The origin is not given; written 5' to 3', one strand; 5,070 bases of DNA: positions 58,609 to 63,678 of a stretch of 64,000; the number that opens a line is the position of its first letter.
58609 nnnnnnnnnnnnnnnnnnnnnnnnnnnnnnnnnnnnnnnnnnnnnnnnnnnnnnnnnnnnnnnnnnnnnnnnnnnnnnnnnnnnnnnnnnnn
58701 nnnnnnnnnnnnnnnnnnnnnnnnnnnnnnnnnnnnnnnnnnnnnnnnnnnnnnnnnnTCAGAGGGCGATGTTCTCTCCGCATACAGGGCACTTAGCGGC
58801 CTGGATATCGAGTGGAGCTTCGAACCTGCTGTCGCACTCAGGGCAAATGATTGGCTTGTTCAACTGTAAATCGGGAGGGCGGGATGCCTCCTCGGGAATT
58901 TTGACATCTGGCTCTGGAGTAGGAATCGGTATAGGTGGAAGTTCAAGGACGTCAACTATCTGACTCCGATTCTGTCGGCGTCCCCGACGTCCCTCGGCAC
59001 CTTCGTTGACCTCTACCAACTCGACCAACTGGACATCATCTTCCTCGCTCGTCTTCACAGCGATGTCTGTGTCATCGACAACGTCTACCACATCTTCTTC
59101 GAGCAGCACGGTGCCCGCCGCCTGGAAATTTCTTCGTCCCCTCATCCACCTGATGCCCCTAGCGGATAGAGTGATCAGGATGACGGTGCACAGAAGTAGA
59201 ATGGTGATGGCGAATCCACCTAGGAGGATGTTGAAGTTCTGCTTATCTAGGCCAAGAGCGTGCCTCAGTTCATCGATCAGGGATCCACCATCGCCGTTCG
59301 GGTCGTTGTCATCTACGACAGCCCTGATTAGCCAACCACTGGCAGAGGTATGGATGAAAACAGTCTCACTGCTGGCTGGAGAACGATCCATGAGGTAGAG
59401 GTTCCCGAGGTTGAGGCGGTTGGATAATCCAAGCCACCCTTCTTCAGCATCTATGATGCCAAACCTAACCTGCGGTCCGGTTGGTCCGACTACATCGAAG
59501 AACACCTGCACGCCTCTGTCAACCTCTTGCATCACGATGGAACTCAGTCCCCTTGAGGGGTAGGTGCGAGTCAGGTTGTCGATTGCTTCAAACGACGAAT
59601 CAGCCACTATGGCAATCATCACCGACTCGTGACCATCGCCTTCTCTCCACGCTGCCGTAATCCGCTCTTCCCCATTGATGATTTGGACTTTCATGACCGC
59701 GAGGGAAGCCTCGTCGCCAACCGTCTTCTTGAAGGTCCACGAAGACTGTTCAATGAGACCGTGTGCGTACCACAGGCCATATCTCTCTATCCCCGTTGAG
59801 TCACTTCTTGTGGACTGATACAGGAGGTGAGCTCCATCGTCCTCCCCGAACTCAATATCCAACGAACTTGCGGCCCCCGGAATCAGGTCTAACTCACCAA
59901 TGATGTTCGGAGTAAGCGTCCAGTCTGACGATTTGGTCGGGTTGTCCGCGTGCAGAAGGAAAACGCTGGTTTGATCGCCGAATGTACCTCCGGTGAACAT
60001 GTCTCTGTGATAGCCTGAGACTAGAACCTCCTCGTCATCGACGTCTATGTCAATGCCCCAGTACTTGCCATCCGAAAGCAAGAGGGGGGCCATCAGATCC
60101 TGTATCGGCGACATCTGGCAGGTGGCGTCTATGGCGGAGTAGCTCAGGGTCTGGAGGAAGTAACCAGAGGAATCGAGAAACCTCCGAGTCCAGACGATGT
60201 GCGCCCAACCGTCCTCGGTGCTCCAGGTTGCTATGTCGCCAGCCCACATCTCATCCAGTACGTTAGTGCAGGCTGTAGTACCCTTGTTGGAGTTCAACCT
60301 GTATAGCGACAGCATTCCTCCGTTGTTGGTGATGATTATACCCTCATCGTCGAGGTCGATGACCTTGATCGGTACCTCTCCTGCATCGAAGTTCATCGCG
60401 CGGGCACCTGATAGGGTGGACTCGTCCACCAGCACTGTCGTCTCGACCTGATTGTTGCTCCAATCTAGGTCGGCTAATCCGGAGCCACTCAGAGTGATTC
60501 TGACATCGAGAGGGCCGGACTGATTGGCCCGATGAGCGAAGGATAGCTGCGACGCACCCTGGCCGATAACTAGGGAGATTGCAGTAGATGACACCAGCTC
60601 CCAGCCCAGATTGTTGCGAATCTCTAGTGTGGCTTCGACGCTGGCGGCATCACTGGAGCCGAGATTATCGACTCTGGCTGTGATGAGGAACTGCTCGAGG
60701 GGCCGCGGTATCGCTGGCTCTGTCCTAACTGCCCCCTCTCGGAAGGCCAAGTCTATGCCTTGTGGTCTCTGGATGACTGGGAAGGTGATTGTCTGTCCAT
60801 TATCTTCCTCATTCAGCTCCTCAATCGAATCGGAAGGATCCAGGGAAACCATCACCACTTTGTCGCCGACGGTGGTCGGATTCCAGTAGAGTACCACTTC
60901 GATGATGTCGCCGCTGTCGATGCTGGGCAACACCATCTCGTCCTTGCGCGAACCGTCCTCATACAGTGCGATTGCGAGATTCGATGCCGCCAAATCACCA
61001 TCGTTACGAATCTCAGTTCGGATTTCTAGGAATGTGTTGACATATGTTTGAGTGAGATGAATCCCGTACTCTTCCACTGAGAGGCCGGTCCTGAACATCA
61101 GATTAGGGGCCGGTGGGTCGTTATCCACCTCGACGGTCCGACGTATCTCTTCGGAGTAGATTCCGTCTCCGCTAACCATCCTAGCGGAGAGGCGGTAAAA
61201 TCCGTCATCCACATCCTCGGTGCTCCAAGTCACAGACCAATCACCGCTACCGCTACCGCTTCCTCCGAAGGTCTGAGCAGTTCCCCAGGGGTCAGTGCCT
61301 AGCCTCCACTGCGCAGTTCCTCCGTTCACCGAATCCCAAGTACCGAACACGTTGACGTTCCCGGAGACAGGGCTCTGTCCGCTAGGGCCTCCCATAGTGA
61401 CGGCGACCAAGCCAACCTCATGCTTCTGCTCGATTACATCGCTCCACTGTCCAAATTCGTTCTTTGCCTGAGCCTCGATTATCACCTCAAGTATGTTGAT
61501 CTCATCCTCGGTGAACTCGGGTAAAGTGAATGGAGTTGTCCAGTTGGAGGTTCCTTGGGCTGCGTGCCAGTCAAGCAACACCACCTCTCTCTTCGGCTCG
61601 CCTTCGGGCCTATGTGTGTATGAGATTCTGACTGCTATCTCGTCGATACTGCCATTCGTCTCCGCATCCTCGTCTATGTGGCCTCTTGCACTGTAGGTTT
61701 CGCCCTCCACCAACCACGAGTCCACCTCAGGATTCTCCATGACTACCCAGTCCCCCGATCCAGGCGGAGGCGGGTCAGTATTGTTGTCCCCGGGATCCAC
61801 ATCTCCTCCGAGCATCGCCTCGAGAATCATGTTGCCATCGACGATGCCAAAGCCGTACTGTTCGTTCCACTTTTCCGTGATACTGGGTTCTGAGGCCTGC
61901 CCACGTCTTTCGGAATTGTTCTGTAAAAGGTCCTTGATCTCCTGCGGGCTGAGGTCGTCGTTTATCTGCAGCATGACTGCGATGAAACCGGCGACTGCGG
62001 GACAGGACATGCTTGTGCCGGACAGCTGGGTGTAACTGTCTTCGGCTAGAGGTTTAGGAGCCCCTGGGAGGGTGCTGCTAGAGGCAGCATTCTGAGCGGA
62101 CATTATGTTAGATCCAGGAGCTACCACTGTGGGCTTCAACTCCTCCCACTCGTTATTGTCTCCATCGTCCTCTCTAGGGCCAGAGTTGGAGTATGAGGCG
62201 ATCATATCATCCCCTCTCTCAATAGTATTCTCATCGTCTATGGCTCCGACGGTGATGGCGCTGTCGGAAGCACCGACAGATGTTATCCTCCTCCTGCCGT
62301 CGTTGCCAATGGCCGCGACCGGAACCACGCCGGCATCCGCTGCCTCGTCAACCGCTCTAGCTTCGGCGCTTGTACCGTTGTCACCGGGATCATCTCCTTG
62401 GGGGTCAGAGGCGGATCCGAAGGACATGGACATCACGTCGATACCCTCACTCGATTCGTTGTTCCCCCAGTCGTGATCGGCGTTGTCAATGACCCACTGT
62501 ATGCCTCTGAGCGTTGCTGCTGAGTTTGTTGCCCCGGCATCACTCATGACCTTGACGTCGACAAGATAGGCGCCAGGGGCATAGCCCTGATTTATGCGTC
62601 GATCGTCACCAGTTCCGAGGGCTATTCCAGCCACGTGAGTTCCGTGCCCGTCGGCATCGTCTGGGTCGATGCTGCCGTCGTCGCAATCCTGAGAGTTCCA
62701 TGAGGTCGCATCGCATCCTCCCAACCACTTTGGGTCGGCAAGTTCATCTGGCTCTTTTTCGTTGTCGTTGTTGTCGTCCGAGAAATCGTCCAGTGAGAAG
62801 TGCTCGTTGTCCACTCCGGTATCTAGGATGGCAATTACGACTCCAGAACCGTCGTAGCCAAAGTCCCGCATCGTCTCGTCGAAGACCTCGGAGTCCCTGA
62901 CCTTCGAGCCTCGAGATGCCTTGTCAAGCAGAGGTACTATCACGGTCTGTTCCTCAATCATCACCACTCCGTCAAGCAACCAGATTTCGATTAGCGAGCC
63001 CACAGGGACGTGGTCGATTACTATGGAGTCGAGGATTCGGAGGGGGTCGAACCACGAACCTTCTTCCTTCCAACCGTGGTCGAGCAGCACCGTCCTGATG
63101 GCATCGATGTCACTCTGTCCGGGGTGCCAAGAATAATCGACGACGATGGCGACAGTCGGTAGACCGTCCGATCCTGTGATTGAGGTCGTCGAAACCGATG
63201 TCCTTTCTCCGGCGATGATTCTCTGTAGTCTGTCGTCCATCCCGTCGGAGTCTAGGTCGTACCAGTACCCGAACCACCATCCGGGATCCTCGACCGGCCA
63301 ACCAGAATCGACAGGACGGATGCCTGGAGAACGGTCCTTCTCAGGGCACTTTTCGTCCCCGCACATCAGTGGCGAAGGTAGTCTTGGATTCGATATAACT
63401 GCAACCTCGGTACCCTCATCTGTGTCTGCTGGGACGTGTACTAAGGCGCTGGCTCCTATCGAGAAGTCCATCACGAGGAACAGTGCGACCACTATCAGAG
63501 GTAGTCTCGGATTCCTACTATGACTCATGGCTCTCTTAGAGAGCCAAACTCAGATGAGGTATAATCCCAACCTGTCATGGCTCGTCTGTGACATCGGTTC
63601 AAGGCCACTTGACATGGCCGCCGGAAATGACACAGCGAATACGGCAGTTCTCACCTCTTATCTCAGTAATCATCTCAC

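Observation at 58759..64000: Rhomboid protease directly upstream of a 1589-aa single-pass S8 subtilase; both carry cytoplasmic C-terminal zinc ribbons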

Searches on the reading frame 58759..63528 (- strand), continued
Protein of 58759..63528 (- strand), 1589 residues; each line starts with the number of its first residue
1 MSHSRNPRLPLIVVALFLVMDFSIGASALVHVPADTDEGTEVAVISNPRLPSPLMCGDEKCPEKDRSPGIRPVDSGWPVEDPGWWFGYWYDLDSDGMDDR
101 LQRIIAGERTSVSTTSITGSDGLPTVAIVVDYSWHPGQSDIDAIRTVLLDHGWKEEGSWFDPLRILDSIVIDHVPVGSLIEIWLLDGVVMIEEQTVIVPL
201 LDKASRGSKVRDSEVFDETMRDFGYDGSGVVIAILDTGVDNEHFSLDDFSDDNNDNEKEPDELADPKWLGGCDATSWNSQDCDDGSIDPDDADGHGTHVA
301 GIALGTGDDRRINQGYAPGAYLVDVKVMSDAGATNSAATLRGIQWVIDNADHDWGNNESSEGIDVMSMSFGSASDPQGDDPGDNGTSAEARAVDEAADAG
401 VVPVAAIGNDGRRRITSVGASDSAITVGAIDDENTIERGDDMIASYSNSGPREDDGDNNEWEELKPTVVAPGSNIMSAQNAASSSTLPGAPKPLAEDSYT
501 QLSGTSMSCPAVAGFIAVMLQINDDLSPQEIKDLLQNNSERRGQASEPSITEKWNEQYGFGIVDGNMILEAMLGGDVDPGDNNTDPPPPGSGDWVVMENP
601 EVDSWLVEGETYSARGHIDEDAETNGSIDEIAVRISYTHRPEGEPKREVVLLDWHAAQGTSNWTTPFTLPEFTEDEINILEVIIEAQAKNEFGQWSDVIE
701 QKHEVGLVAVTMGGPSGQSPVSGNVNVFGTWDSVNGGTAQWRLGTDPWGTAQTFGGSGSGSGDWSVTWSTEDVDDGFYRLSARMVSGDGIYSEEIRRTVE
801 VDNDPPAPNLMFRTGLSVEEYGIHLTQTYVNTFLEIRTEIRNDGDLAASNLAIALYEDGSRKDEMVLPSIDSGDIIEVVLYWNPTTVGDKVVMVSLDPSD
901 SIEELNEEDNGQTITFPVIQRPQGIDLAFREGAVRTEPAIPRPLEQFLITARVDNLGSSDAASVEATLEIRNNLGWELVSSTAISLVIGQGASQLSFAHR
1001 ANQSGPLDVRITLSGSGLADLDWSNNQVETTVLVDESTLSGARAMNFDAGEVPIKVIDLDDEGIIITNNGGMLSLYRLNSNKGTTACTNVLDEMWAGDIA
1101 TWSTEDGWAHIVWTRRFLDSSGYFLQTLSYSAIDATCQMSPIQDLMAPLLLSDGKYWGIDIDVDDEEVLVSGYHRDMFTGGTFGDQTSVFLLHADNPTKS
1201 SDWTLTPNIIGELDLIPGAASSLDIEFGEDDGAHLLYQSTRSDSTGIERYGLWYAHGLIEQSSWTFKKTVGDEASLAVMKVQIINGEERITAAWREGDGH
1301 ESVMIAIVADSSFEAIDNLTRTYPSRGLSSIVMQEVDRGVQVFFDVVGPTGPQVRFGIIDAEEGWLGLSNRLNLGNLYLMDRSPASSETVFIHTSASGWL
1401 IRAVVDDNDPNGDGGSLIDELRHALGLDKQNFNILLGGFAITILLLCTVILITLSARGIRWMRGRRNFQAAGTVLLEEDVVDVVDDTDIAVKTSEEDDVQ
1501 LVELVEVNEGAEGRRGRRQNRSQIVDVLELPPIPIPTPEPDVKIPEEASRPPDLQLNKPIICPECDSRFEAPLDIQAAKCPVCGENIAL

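Call 73: find_encoding_contigs(protein=P0145, flank=8000, max_places=2)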
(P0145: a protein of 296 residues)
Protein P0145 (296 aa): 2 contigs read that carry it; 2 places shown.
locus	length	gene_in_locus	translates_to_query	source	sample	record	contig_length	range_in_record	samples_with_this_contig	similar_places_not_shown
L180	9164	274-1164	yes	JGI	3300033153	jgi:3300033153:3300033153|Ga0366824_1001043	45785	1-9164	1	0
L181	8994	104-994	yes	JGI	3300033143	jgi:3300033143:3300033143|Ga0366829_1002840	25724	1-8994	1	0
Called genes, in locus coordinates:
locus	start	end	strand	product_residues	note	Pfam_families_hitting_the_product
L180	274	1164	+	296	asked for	PF01694:Rhomboid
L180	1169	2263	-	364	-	PF04055:Radical_SAM, PF26257:DUF8061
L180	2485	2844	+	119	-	-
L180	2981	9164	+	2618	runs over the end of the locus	PF05048:NosD, PF13229:Beta_helix, PF05048:NosD, PF13229:Beta_helix, PF05048:NosD, PF13229:Beta_helix, PF05048:NosD, PF13229:Beta_helix, +8 more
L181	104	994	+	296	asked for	PF01694:Rhomboid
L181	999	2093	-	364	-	PF04055:Radical_SAM, PF26257:DUF8061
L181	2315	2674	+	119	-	-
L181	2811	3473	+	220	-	PF04151:PPC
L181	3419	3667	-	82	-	-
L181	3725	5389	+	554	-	PF13313:DUF4082 (faint)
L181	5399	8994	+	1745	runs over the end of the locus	PF05048:NosD, PF13229:Beta_helix, PF05048:NosD, PF13229:Beta_helix, PF05048:NosD, PF13229:Beta_helix, PF05048:NosD, PF13229:Beta_helix, +8 more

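Call 75: search_protein_families(library=ncbifam, proteins=[L092:4963-8001:+], max_evalue=10)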
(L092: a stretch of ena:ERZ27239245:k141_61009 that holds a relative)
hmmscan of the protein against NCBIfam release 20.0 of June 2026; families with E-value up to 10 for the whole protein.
L092:4963-8001:+ (1013 aa): 10 families
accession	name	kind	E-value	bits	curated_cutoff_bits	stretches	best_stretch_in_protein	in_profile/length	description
NF038319.1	DISARM_DrmC_I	equivalog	3.2e-24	85.8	133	2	818-953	101-230/236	DISARM system phospholipase D-like protein DrmC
NF010492.0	PRK13912.1-3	equivalog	3.2e-15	56.2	297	2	810-947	33-161/178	nuclease NucT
NF010491.0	PRK13912.1-2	equivalog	8.5e-08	32.2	225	2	812-937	37-153/180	nuclease NucT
NF010490.0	PRK13912.1-1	equivalog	5.9e-05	23.2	211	2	812-937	31-135/159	nuclease NucT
NF008427.0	PRK11263.1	equivalog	9.2e-05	21.7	281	2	845-947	236-329/409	cardiolipin synthase ClsB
TIGR04265.1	bac_cardiolipin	equivalog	0.0018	17.3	290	1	817-963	324-456/483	cardiolipin synthase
NF041740.1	choice_anch_T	equivalog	0.0027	16.9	70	1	182-244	156-222/259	choice-of-anchor T family protein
NF052324.1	PorU_rel_Nterm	equivalog_domain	0.0057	14.8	450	1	271-384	766-879/879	putative type IX secretion system sortase PorU2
NF010493.0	PRK13912.1-4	equivalog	0.16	11.9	351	0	899-948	106-155/171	nuclease NucT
NF012200.0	choice_anch_D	domain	0.69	10.5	45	1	186-258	32-106/108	choice-of-anchor D domain-containing protein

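Call 87: find_encoding_contigs(protein=P0273, flank=9000, max_places=1)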
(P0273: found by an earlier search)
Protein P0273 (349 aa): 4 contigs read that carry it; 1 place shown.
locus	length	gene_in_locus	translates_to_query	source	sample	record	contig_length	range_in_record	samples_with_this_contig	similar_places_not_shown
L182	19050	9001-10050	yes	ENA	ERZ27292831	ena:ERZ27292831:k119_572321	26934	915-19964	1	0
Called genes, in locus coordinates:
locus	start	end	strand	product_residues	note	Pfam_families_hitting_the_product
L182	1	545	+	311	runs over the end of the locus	PF01073:3Beta_HSD, PF01370:Epimerase, PF02719:Polysacc_synt_2, PF04321:RmlD_sub_bind, PF16363:GDP_Man_Dehyd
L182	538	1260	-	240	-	PF00535:Glycos_transf_2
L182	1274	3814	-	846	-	-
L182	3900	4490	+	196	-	PF01551:Peptidase_M23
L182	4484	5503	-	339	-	PF10432:bact-PGI_C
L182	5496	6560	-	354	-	PF04981:NMD3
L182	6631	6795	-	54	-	-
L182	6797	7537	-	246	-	PF01578:Cytochrom_C_asm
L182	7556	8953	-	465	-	PF02463:SMC_N (faint), PF00005:ABC_tran, PF13304:AAA_21 (faint)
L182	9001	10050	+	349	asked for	PF01694:Rhomboid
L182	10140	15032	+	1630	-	PF00082:Peptidase_S8, PF07705:CARDB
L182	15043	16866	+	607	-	PF13522:GATase_6, PF13537:GATase_7, PF01380:SIS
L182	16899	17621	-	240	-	PF06745:ATPase, PF13481:AAA_25 (weak), PF23442:DUF7125 (weak)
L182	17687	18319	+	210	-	PF02545:Maf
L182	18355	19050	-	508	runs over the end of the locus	PF07690:MFS_1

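Call 90: search_protein_families(library=pfam, proteins=[L108:7086-8033:-, L108:8124-9410:-, L093:2658-4550:+, L093:4564-4998:+], max_evalue=0.001)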
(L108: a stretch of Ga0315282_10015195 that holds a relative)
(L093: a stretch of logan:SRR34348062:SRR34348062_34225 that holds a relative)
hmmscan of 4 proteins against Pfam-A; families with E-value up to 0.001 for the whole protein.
L108:7086-8033:- (316 aa): 2 families
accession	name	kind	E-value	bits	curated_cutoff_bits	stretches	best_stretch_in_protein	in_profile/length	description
PF06550.16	SPP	-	2.8e-71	240.7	23.9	1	29-304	3-280/283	Signal-peptide peptidase, presenilin aspartyl protease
PF04258.18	Peptidase_A22B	-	5.1e-07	30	23.3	1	28-250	15-212/286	Signal peptide peptidase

L108:8124-9410:- (429 aa): 1 family
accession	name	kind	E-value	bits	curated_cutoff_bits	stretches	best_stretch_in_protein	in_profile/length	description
PF01964.24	ThiC_Rad_SAM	-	1.1e-181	604.6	25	1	5-423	1-419/420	Radical SAM ThiC family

L093:2658-4550:+ (631 aa): 0 families

L093:4564-4998:+ (145 aa): 0 families

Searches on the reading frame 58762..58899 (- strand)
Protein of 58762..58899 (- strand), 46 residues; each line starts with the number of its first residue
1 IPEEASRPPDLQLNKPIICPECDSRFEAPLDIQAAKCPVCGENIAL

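Call 20: search_protein_families(library=pfam, proteins=[window:58762-58899:-], max_evalue=1)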
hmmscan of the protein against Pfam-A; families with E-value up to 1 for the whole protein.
window:58762-58899:- (46 aa): 59 families (the best 25 are shown)
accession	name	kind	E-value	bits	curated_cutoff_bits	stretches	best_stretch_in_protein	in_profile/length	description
PF13248.11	Zn_ribbon_3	-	0.0021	17.9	27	1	18-44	4-26/26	zinc-ribbon domain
PF13920.12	zf-C3HC4_3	-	0.0026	18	27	1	17-44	24-46/49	Zinc finger, C3HC4 type (RING finger)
PF14255.11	Cys_rich_CPXG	-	0.0027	18.1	25.2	1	17-34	1-18/52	Cysteine-rich CPXCG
PF14369.11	Zn_ribbon_19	-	0.0033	18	30.8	1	16-26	20-31/35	zinc-ribbon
PF09723.15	Zn_ribbon_8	-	0.0037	17.7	34.4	1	19-43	8-36/41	Zinc ribbon domain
PF00130.28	C1_1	-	0.0056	16.9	26.5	1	12-43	7-37/53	Phorbol esters/diacylglycerol binding domain (C1 domain)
PF03119.21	DNA_ligase_ZBD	-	0.0058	16.9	25.8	1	36-43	1-8/27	NAD-dependent DNA ligase C4 zinc finger domain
PF17283.8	Zn_ribbon_SprT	-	0.0067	16.9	28.1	1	18-42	6-32/38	SprT-like zinc ribbon domain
PF14599.11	zinc_ribbon_6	-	0.0086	16.4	27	1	8-41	20-54/59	Zinc-ribbon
PF12773.13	DZR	-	0.011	16.3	27.3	1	16-44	12-34/45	Double zinc ribbon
PF22191.2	IBR_1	-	0.012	15.9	27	1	17-41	4-28/47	IBR domain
PF08271.17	Zn_Ribbon_TF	-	0.013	15.5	29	0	18-26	2-10/43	TFIIB zinc-binding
PF13465.12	zf-H2C2_2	-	0.014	16.2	40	0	19-27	17-25/26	Zinc-finger double domain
PF18912.6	DZR_2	-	0.015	15.5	27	1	17-43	22-45/56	Double zinc ribbon domain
PF21344.3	Zn_ribbon_LysW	-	0.016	15.3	27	1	35-46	1-12/46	Alpha-aminoadipate carrier protein LysW-like, globular domain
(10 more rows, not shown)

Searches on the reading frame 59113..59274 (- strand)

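Call 75: search_protein_families(library=ncbifam, proteins=[window:59113-59274:-], max_evalue=10)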
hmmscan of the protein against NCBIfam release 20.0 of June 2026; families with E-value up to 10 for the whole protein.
seq(54 aa): 1 family
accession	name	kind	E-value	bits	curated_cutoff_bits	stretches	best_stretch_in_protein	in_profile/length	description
NF053574.1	immunity_LacI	equivalog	0.013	15.8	50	1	5-44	18-56/112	LacI family bacteriocin immunity protein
